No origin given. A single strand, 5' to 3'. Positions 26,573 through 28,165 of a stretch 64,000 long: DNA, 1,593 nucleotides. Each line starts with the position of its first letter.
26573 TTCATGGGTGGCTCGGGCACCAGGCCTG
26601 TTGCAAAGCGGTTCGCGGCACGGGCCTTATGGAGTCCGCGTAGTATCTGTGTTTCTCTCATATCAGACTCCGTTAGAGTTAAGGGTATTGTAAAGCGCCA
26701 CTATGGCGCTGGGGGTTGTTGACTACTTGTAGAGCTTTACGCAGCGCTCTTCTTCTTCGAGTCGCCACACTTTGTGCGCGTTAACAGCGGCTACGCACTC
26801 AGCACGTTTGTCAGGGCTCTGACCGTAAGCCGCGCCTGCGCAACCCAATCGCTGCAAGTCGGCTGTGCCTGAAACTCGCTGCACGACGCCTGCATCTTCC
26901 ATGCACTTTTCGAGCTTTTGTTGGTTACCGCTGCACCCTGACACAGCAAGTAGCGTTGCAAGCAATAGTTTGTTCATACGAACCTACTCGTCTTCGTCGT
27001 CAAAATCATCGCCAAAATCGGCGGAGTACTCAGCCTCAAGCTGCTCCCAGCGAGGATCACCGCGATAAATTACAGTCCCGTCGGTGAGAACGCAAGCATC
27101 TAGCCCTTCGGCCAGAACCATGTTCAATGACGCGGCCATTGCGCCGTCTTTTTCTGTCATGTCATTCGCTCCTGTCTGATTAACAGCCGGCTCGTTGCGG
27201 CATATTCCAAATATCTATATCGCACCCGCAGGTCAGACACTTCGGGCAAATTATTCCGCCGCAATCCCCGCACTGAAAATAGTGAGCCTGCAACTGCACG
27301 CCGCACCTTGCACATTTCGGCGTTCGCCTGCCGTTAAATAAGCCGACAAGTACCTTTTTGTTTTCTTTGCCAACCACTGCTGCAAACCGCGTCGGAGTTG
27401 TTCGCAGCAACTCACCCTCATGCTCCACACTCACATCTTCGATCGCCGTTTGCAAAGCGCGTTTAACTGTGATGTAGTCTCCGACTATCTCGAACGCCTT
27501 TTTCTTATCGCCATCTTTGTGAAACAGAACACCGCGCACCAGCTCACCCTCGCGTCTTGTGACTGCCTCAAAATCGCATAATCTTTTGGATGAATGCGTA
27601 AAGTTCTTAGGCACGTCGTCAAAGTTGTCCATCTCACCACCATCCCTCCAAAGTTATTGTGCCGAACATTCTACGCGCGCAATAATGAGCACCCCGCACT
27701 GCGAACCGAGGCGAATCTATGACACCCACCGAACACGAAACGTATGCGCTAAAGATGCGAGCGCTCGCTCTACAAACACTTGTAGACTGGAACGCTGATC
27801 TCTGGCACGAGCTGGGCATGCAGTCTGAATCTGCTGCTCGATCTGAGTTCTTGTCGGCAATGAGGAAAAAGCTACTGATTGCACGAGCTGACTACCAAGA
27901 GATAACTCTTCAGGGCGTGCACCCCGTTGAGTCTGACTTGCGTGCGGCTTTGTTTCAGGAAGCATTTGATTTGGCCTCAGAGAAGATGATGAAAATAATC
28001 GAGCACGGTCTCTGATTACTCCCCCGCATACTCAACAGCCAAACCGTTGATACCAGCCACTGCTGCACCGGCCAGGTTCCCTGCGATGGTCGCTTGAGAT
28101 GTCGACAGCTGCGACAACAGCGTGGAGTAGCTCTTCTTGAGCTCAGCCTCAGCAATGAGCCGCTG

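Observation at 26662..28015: Low-GC moron island inside the ejection-protein operon: lipoprotein, acidic tail protein, double zinc-ribbon protein and a divergent gene with a palindrome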

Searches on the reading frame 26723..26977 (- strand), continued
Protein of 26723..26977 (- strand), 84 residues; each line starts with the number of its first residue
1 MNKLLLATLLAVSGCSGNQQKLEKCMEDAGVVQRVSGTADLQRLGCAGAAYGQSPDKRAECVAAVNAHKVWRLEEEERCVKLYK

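Call 65: predict_structure(alignment_id=A3)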
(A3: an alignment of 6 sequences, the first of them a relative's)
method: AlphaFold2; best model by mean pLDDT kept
length: 150 residues; sequences in the alignment: 6
mean_pLDDT: 51.5   pTM: 0.36
mean pLDDT of the five models: 51.5, 48.6, 48.3, 46.3, 45.8
residues with pLDDT >= 90: 0; 70-90: 26; 50-70: 54; < 50: 70
segments of 3 or more residues with pLDDT < 50: 1-19, 72-103, 136-150
pLDDT, mean of each block of 10 residues (from residue 1): 33 37 69 69 65 74 66 46 35 37 53 54 55 48 30
secondary structure, 60 per line:
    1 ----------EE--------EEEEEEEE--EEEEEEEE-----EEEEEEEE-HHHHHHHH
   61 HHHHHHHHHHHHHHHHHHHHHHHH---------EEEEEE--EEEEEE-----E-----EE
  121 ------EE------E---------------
elements in order: E21-28 E31-38 E44-51 H53-84 E94-99 E102-107

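Call 78: find_related_loci(query=A5, collection=viral_contigs, flank=8000)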
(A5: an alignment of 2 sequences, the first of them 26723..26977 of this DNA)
Query A5 (84 aa) in viral_contigs; peptide patterns used: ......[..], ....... (x = any residue, [..] = any of these).
76 stretches matched a pattern, but none encodes a relative of the query by tblastn (E <= 1e-3).

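Call 85: fold_search(model_id=the predicted structure, library=pdb)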
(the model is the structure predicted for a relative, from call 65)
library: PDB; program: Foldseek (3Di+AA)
matches with E <= 10: 390; with E <= 0.001: 0
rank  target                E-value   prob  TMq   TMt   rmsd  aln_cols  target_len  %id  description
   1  5ffp_A                3.8e-01  0.51  0.19  0.18   6.4        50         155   16  Crystal structure of CdiI from Burkholderia dolosa AUO158 (released 2016-01-20)
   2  6b46_I                5.1e-01  0.47  0.23  0.38   4.6        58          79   10  Cryo-EM structure of Type I-F CRISPR crRNA-guided Csy surveillance complex with bound anti-CRISPR protein AcrF1 (released 2017-10-18)
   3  4r5j_A                5.1e-01  0.18  0.19  0.16   9.8        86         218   10  Crystal structure of the DnaK C-terminus (Dnak-SBD-A) (released 2014-09-10)
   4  4r5g_B                7.0e-01  0.15  0.20  0.15  10.4        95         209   10  Crystal structure of the DnaK C-terminus with the inhibitor PET-16 (released 2014-09-10)
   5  5uz9_MODEL_1_I        8.0e-01  0.41  0.23  0.39   4.4        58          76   10  Cryo EM structure of anti-CRISPRs, AcrF1 and AcrF2, bound to type I-F crRNA-guided CRISPR surveillance complex (released 2017-04-26)
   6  2fgg                  9.1e-01  0.18  0.23  0.35   6.6        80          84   11  Crystal Structure of Rv2632c (released 2006-02-14)
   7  7skp_B                1.2e+00  0.14  0.15  0.28  10.5        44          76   14  De novo synthetic protein DIG14 (tetragonal space group) (released 2022-10-12)
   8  7skp_A                1.4e+00  0.11  0.14  0.28  11.7        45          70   20  De novo synthetic protein DIG14 (tetragonal space group) (released 2022-10-12)
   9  6e5w_A                1.6e+00  0.38  0.19  0.21   1.9        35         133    8  Crystal structure of human cellular retinol binding protein 3 in complex with abnormal-cannabidiol (abn-CBD) (released 2019-02-13)
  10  6h7w_S                1.6e+00  0.21  0.18  0.15   3.6        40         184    8  Model of retromer-Vps5 complex assembled on membrane. (released 2018-09-26)
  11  8yk3_B                1.6e+00  0.20  0.16  0.04  11.3        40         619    8  Blood group B alpha-1,3-galactosidase AgaBb from Bifidobacterium bifidum, construct T7-tag_24-673 (released 2024-07-10)
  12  8fmw_W                1.7e+00  0.08  0.21  0.29   9.9        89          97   20  The structure of a hibernating ribosome in the Lyme disease pathogen (released 2023-11-08)
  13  1t4l_MODEL_1_B        1.8e+00  0.20  0.27  0.39   5.0        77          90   17  Solution structure of double-stranded RNA binding domain of S. cerevisiae RNase III (Rnt1p) in complex with th (released 2004-06-01)
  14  3h0x                  1.9e+00  0.13  0.21  0.21  11.0        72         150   14  Crystal structure of peptide-binding domain of Kar2 protein from Saccharomyces cerevisiae (released 2009-04-21)
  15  8b6f_AE               1.9e+00  0.03  0.13  0.06   5.3        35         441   23  Cryo-EM structure of NADH:ubiquinone oxidoreductase (complex-I) from respiratory supercomplex of Tetrahymena thermoph (released 2023-03-29)
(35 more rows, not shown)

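Call 104: search_protein_families(library=phrogs, proteins=[P0011, P0012, P0013], max_evalue=0.1)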
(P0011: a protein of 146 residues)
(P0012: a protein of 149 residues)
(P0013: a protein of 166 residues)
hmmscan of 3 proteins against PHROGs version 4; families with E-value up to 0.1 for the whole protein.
P0011 (146 aa): 0 families

P0012 (149 aa): 0 families

P0013 (166 aa): 0 families

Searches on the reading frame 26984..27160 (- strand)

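Call 5: search_protein_families(library=pfam, proteins=[window:26984-27160:-], max_evalue=1)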
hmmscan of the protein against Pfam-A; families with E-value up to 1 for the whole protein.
window:26984-27160:- (58 aa): 0 families

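Call 6: search_protein_families(library=phrogs, proteins=[window:26984-27160:-], max_evalue=0.1)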
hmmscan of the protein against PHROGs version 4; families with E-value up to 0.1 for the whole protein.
window:26984-27160:- (58 aa): 0 families

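Call 44: search_protein_families(library=padloc, proteins=[window:26984-27160:-, P0011, P0012, P0013], max_evalue=1)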
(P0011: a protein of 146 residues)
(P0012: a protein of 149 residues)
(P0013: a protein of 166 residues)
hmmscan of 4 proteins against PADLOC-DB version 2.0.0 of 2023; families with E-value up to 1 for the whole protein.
window:26984-27160:- (58 aa): 0 families

P0011 (146 aa): 0 families

P0012 (149 aa): 0 families

P0013 (166 aa): 0 families

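Call 45: search_protein_families(library=ncbifam, proteins=[window:26984-27160:-, P0011, P0012, P0013], max_evalue=1)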
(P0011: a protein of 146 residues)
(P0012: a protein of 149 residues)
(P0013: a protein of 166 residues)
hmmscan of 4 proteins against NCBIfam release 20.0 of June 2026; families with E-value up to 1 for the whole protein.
window:26984-27160:- (58 aa): 0 families

P0011 (146 aa): 1 family
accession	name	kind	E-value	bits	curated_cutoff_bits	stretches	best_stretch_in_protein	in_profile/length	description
TIGR03601.1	B_an_ocin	subfamily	0.024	15.3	35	1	107-141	40-74/88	heterocycloanthracin/sonorensin family bacteriocin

P0012 (149 aa): 1 family
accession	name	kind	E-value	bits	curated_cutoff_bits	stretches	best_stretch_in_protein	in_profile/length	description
TIGR03601.1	B_an_ocin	subfamily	0.053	14.1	35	1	102-138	39-74/88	heterocycloanthracin/sonorensin family bacteriocin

P0013 (166 aa): 1 family
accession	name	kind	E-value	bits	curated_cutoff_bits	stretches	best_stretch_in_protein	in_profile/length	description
NF033804.1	Streccoc_I_II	equivalog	0.11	9.7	1500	1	6-70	631-696/1551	antigen I/II family LPXTG-anchored adhesin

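Call 104: search_protein_families(library=phrogs, proteins=[P0011, P0012, P0013], max_evalue=0.1)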
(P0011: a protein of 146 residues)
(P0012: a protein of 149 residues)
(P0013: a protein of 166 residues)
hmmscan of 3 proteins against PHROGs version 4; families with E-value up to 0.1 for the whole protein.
P0011 (146 aa): 0 families

P0012 (149 aa): 0 families

P0013 (166 aa): 0 families

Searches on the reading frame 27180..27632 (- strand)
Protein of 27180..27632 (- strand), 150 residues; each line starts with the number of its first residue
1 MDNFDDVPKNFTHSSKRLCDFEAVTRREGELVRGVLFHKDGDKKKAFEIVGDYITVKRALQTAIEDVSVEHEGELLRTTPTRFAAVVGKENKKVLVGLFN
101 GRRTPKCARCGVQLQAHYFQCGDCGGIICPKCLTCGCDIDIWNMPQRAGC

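Call 5: search_protein_families(library=pfam, proteins=[window:27180-27632:-], max_evalue=1)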
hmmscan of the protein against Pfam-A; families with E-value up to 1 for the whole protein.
window:27180-27632:- (150 aa): 3 families
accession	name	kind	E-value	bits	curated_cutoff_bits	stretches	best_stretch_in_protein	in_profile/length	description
PF04449.17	Fimbrial_CS1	-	0.25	11.9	21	1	23-98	35-108/133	CS1 type fimbrial major subunit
PF19148.5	DUF5830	-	0.25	11.8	26.8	1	50-121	30-93/114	Family of unknown function (DUF5830)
PF25299.1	ZZ_ADA2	-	0.64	10.6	27.5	1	107-139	1-36/48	ADA2 ZZ-type zing finger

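Call 6: search_protein_families(library=phrogs, proteins=[window:27180-27632:-], max_evalue=0.1)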
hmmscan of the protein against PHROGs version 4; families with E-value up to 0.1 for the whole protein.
window:27180-27632:- (150 aa): 1 family
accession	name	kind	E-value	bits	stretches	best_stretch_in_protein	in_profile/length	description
phrog_19362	-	unknown function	0.043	14.9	1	41-95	71-126/164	-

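Call 13: find_homologous_proteins(query=window:27180-27632:-, max_evalue=0.01)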
Query window:27180-27632:- (150 aa): 2 proteins with E <= 0.01 among 18 candidates.
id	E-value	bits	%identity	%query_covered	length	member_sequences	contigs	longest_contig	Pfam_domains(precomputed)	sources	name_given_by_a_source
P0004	4.0e-89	314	91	100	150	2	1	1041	-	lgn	-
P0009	5.6e-65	236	72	99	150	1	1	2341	-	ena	-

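Call 14: find_encoding_contigs(protein=P0009, flank=10000)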
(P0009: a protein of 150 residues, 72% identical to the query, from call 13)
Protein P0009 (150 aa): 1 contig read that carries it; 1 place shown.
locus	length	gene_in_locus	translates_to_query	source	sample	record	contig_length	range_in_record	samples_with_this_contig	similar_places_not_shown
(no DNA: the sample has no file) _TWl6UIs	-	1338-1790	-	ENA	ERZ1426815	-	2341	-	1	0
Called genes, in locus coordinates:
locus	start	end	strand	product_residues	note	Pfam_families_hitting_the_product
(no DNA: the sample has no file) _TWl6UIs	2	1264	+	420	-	?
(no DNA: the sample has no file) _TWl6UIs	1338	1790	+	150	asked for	-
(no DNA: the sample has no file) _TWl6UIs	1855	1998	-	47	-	-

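Call 44: search_protein_families(library=padloc, proteins=[window:27180-27632:-, P0011, P0012, P0013], max_evalue=1)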
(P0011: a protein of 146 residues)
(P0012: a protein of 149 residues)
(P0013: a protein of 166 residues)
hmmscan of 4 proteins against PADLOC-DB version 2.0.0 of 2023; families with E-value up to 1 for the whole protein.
window:27180-27632:- (150 aa): 0 families

P0011 (146 aa): 0 families

P0012 (149 aa): 0 families

P0013 (166 aa): 0 families

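Call 45: search_protein_families(library=ncbifam, proteins=[window:27180-27632:-, P0011, P0012, P0013], max_evalue=1)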
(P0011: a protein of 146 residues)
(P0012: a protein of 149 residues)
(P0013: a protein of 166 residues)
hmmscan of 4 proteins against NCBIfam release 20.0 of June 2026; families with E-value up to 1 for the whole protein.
window:27180-27632:- (150 aa): 5 families
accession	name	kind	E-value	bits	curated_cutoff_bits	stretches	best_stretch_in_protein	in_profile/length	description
NF009068.0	PRK12403.1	equivalog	0.019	13.8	817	1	67-108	122-163/460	aspartate aminotransferase family protein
TIGR03601.1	B_an_ocin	subfamily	0.078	13.6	35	1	101-138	39-73/88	heterocycloanthracin/sonorensin family bacteriocin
NF008845.0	PRK11883.1-5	equivalog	0.16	10.2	560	1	21-102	192-271/468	protoporphyrinogen oxidase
NF008757.0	PRK11788.1-5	equivalog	0.4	9.8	363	1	92-124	341-373/388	lipopolysaccharide assembly protein LapB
NF008755.0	PRK11788.1-3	equivalog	0.76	9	430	1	104-125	353-374/388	lipopolysaccharide assembly protein LapB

P0011 (146 aa): 1 family
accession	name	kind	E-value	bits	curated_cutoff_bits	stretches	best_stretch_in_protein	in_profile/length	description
TIGR03601.1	B_an_ocin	subfamily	0.024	15.3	35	1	107-141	40-74/88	heterocycloanthracin/sonorensin family bacteriocin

P0012 (149 aa): 1 family
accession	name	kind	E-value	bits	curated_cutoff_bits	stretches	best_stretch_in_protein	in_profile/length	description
TIGR03601.1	B_an_ocin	subfamily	0.053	14.1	35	1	102-138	39-74/88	heterocycloanthracin/sonorensin family bacteriocin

P0013 (166 aa): 1 family
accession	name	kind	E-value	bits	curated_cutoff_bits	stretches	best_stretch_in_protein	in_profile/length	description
NF033804.1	Streccoc_I_II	equivalog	0.11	9.7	1500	1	6-70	631-696/1551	antigen I/II family LPXTG-anchored adhesin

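Call 104: search_protein_families(library=phrogs, proteins=[P0011, P0012, P0013], max_evalue=0.1)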
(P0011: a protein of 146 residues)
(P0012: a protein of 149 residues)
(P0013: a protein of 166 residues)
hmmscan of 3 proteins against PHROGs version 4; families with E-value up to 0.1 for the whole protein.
P0011 (146 aa): 0 families

P0012 (149 aa): 0 families

P0013 (166 aa): 0 families

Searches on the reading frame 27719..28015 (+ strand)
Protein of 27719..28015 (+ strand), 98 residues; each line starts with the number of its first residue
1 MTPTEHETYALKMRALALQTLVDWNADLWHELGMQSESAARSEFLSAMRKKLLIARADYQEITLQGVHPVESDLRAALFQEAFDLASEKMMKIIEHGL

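Call 5: search_protein_families(library=pfam, proteins=[window:27719-28015:+], max_evalue=1)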
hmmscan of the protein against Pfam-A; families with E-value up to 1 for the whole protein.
window:27719-28015:+ (98 aa): 1 family
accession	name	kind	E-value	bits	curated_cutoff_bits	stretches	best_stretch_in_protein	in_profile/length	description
PF10173.14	Mit_KHE1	-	0.034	14.8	22.5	1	14-77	32-91/188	Mitochondrial K+-H+ exchange-related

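Call 6: search_protein_families(library=phrogs, proteins=[window:27719-28015:+], max_evalue=0.1)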
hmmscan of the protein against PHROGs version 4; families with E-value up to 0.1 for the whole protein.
window:27719-28015:+ (98 aa): 0 families

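Call 28: find_homologous_proteins(query=window:27719-28015:+, max_evalue=0.01)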
Query window:27719-28015:+ (98 aa): 2 proteins with E <= 0.01 among 3 candidates.
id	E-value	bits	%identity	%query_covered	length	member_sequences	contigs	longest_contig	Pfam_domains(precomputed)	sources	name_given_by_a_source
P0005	3.4e-56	205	100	100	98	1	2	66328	-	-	-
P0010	1.6e-25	107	62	99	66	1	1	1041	-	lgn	-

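Call 44: search_protein_families(library=padloc, proteins=[window:27719-28015:+, P0011, P0012, P0013], max_evalue=1)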
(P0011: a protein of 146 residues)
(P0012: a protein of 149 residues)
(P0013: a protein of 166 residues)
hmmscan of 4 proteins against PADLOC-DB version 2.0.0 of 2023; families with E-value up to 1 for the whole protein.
window:27719-28015:+ (98 aa): 0 families

P0011 (146 aa): 0 families

P0012 (149 aa): 0 families

P0013 (166 aa): 0 families

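Call 45: search_protein_families(library=ncbifam, proteins=[window:27719-28015:+, P0011, P0012, P0013], max_evalue=1)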
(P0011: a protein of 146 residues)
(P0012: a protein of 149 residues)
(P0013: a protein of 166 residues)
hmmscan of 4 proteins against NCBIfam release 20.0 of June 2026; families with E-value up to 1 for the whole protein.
window:27719-28015:+ (98 aa): 0 families

P0011 (146 aa): 1 family
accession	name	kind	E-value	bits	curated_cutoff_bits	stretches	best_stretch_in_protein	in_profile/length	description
TIGR03601.1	B_an_ocin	subfamily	0.024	15.3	35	1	107-141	40-74/88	heterocycloanthracin/sonorensin family bacteriocin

P0012 (149 aa): 1 family
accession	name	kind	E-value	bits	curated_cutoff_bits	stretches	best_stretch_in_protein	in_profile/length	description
TIGR03601.1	B_an_ocin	subfamily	0.053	14.1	35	1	102-138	39-74/88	heterocycloanthracin/sonorensin family bacteriocin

P0013 (166 aa): 1 family
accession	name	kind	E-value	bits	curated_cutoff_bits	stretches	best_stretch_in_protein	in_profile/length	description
NF033804.1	Streccoc_I_II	equivalog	0.11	9.7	1500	1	6-70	631-696/1551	antigen I/II family LPXTG-anchored adhesin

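Call 48: search_solved_structures(query=window:27719-28015:+, max_evalue=10)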
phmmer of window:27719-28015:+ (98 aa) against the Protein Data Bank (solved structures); distinct sequences matched with E-value up to 10: 0.

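Call 104: search_protein_families(library=phrogs, proteins=[P0011, P0012, P0013], max_evalue=0.1)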
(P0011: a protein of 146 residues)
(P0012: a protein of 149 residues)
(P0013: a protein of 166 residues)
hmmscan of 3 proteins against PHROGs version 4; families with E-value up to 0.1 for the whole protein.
P0011 (146 aa): 0 families

P0012 (149 aa): 0 families

P0013 (166 aa): 0 families
